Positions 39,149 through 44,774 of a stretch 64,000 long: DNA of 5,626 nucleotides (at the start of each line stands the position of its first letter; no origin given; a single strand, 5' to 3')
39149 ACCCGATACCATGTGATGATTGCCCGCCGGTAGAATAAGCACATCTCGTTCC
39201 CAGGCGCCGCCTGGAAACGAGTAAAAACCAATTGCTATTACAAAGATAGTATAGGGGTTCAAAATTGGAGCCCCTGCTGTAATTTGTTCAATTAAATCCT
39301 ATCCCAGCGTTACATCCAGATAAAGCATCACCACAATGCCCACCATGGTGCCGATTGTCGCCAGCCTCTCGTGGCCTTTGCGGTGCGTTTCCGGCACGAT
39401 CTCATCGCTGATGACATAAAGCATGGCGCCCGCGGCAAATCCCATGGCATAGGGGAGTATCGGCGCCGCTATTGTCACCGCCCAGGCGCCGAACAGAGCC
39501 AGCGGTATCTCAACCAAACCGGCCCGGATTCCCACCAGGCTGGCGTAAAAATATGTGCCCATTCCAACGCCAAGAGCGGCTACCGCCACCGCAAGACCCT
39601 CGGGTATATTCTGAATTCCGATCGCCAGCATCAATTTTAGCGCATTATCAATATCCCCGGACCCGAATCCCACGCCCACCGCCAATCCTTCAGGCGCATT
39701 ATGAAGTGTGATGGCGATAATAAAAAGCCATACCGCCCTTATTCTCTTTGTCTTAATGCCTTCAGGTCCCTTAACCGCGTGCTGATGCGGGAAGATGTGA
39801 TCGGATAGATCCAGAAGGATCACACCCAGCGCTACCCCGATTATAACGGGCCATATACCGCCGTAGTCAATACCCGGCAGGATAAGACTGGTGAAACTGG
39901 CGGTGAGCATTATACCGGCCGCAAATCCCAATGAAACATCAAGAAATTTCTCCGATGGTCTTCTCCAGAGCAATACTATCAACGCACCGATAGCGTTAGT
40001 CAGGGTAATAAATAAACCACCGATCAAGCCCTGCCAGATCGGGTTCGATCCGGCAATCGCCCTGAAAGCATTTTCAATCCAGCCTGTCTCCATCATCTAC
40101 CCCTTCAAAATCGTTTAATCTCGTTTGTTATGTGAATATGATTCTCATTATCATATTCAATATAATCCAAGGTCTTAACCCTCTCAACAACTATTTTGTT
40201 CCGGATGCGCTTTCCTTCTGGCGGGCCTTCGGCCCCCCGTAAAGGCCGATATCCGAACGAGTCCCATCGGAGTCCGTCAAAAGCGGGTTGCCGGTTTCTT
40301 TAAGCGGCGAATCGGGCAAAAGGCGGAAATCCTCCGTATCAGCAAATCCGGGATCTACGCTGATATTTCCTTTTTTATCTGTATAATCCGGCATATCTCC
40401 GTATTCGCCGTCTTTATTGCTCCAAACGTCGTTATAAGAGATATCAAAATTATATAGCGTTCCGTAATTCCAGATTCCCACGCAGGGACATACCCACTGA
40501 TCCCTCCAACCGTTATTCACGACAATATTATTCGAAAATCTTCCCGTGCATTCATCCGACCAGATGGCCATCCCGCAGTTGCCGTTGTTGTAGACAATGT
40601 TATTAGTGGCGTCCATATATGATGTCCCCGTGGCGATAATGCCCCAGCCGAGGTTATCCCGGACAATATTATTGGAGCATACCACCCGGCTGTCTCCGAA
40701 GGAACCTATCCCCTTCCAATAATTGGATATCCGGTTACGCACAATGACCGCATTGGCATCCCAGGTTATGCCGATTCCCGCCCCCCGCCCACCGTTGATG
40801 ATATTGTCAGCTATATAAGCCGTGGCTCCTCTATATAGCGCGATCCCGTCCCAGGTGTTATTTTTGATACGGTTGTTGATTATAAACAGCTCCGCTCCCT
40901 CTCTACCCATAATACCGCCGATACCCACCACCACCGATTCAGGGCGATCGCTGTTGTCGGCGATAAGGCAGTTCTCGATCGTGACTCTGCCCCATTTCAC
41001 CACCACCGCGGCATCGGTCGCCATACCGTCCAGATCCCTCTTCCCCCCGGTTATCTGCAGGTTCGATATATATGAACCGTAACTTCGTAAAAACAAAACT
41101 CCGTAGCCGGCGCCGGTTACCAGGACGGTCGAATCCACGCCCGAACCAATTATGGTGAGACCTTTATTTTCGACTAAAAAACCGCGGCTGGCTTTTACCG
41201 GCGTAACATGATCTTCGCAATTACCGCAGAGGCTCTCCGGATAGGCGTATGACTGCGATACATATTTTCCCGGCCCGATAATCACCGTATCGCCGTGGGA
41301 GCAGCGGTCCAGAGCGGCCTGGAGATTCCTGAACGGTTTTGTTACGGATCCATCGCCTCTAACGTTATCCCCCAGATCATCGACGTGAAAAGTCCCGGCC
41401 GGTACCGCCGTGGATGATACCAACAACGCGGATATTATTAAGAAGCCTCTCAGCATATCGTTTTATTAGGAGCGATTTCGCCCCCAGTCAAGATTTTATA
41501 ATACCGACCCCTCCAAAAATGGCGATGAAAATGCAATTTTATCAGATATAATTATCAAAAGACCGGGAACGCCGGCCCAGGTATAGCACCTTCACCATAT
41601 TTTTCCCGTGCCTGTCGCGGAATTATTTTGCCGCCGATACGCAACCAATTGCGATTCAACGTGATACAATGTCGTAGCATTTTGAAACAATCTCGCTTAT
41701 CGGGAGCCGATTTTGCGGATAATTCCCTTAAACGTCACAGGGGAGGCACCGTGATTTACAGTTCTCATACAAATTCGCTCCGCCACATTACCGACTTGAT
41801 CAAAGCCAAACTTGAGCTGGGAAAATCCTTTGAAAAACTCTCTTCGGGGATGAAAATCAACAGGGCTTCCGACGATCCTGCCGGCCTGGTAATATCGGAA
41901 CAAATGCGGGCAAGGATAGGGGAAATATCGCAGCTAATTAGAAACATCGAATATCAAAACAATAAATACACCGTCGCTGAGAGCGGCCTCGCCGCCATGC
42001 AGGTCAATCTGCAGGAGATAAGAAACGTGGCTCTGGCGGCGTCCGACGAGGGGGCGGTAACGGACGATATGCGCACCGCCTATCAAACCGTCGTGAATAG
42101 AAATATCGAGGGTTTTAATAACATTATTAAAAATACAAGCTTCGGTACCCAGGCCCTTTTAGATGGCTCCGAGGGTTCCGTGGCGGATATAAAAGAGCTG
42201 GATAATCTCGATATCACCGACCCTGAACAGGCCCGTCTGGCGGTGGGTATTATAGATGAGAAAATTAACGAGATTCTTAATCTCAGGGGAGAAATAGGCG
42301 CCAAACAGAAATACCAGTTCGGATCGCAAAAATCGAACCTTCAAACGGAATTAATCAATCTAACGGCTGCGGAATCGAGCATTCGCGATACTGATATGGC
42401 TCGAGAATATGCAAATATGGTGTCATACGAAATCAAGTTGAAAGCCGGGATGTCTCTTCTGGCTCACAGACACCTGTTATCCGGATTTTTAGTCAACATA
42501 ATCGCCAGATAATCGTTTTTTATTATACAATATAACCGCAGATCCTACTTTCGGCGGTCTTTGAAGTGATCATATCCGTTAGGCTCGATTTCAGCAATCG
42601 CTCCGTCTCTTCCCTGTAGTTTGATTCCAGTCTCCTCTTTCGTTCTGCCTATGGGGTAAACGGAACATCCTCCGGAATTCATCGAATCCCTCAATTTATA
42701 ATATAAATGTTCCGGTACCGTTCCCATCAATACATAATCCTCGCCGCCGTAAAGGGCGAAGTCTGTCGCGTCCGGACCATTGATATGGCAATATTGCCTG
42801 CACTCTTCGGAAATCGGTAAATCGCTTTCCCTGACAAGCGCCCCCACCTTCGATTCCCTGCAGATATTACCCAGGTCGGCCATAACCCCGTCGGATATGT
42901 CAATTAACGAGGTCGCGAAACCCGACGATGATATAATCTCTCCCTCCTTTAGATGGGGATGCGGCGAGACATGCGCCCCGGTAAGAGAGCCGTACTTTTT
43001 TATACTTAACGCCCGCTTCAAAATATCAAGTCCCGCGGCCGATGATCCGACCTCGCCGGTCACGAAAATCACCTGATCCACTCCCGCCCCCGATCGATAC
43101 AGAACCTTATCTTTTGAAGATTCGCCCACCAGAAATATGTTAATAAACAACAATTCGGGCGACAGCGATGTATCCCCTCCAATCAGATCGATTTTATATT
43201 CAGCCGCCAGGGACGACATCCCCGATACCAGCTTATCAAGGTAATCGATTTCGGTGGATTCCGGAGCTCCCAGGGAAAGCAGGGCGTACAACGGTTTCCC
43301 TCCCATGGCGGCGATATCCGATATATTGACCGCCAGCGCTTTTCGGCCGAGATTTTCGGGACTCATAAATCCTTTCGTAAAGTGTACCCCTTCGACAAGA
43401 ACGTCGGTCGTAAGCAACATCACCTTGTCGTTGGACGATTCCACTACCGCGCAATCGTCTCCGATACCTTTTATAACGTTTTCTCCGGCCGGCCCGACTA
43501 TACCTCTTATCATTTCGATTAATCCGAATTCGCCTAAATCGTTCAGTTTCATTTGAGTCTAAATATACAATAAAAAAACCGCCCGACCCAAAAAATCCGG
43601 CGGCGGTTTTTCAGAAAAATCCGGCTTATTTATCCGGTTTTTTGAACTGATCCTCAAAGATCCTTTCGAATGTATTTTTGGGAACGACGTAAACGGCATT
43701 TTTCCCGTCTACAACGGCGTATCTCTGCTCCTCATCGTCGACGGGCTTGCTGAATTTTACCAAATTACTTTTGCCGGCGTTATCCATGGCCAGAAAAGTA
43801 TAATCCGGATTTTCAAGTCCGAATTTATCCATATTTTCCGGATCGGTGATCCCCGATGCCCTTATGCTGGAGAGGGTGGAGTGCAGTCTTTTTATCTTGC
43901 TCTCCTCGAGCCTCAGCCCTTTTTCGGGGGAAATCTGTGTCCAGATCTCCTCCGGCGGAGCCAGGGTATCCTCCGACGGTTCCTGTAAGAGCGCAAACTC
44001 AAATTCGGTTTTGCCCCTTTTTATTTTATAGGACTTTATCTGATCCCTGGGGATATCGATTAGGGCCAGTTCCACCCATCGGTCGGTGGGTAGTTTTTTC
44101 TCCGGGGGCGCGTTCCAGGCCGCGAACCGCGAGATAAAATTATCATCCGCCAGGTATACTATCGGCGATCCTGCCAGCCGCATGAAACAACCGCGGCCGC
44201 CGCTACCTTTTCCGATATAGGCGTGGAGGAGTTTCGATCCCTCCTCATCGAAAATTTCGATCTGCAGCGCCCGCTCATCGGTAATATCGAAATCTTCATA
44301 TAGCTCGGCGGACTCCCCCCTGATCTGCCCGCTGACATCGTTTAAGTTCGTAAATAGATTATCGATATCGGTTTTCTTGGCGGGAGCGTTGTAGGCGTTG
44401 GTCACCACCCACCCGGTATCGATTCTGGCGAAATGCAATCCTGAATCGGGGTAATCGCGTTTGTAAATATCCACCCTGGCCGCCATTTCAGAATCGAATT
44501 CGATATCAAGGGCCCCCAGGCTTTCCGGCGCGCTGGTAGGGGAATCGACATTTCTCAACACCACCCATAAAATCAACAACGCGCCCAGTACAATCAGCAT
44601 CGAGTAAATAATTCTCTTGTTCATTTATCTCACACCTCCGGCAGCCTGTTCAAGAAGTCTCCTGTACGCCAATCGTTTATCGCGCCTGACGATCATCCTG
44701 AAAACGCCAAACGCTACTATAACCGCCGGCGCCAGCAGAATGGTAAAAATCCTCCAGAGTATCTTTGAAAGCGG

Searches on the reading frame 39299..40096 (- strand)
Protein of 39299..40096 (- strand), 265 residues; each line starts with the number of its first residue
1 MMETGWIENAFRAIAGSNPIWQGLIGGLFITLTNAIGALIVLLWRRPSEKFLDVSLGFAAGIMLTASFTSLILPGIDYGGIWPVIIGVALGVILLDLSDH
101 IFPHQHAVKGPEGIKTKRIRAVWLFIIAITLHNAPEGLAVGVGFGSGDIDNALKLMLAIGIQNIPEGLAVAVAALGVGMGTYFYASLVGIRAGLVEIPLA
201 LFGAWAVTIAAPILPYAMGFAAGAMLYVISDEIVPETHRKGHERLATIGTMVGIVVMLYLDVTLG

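Call 73: search_protein_families(library=pfam, proteins=[window:39299-40096:-], max_evalue=0.00001)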
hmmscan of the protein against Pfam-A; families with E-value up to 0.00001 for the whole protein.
window:39299-40096:- (265 aa): 1 family
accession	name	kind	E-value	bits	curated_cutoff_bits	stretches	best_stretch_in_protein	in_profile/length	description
PF02535.28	Zip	-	8.1e-19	68.4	35.1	1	117-260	174-322/323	ZIP Zinc transporter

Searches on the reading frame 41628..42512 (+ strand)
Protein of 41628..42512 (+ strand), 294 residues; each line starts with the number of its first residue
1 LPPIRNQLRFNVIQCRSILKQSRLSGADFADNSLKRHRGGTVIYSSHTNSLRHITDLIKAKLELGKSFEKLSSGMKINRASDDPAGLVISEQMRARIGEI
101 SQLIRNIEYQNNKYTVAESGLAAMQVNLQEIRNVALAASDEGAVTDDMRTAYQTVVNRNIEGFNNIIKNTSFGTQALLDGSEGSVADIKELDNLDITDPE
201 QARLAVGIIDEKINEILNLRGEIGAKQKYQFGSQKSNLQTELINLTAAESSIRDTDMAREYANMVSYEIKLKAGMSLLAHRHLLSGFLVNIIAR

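Call 73: search_protein_families(library=pfam, proteins=[window:41628-42512:+], max_evalue=0.00001)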
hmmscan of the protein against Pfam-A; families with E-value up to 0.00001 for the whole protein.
window:41628-42512:+ (294 aa): 2 families
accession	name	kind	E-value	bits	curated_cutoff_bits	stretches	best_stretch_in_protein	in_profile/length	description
PF00669.25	Flagellin_N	-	9.3e-25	87.7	26.6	1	51-181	8-137/139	Bacterial flagellin N-terminal helical region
PF00700.27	Flagellin_C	-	1.1e-12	48.6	23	1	207-280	2-74/86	Bacterial flagellin C-terminal helical region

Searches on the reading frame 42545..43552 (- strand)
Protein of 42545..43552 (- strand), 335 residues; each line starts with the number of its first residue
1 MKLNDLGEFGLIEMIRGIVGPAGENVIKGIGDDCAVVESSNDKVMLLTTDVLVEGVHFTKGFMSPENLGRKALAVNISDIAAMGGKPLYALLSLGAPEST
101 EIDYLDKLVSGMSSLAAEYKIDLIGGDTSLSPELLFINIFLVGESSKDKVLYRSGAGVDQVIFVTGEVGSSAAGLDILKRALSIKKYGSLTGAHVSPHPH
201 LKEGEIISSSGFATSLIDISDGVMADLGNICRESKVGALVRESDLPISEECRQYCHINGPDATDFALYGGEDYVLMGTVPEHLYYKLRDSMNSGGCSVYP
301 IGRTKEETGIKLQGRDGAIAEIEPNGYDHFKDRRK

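Call 73: search_protein_families(library=pfam, proteins=[window:42545-43552:-], max_evalue=0.00001)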
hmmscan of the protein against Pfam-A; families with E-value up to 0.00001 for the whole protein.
window:42545-43552:- (335 aa): 1 family
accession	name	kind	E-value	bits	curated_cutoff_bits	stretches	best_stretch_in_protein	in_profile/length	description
PF00586.29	AIRS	-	2.7e-30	105.5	24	1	31-144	1-111/112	AIR synthase related protein, N-terminal domain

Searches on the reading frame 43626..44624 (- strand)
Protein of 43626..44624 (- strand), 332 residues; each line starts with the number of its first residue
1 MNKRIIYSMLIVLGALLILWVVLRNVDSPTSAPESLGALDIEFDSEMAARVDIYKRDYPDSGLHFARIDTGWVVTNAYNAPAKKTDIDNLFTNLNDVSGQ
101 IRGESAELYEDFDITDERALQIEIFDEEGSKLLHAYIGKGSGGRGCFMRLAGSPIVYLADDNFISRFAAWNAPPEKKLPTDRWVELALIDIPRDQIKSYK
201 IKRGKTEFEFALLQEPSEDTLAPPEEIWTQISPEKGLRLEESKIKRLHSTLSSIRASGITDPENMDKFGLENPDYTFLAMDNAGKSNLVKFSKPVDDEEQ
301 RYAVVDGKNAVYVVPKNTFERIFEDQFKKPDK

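Call 73: search_protein_families(library=pfam, proteins=[window:43626-44624:-], max_evalue=0.00001)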
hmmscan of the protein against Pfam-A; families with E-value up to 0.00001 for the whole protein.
window:43626-44624:- (332 aa): 1 family
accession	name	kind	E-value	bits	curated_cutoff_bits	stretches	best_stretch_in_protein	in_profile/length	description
PF14238.11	DUF4340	-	4.4e-26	92.6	25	2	72-234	1-150/183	Domain of unknown function (DUF4340)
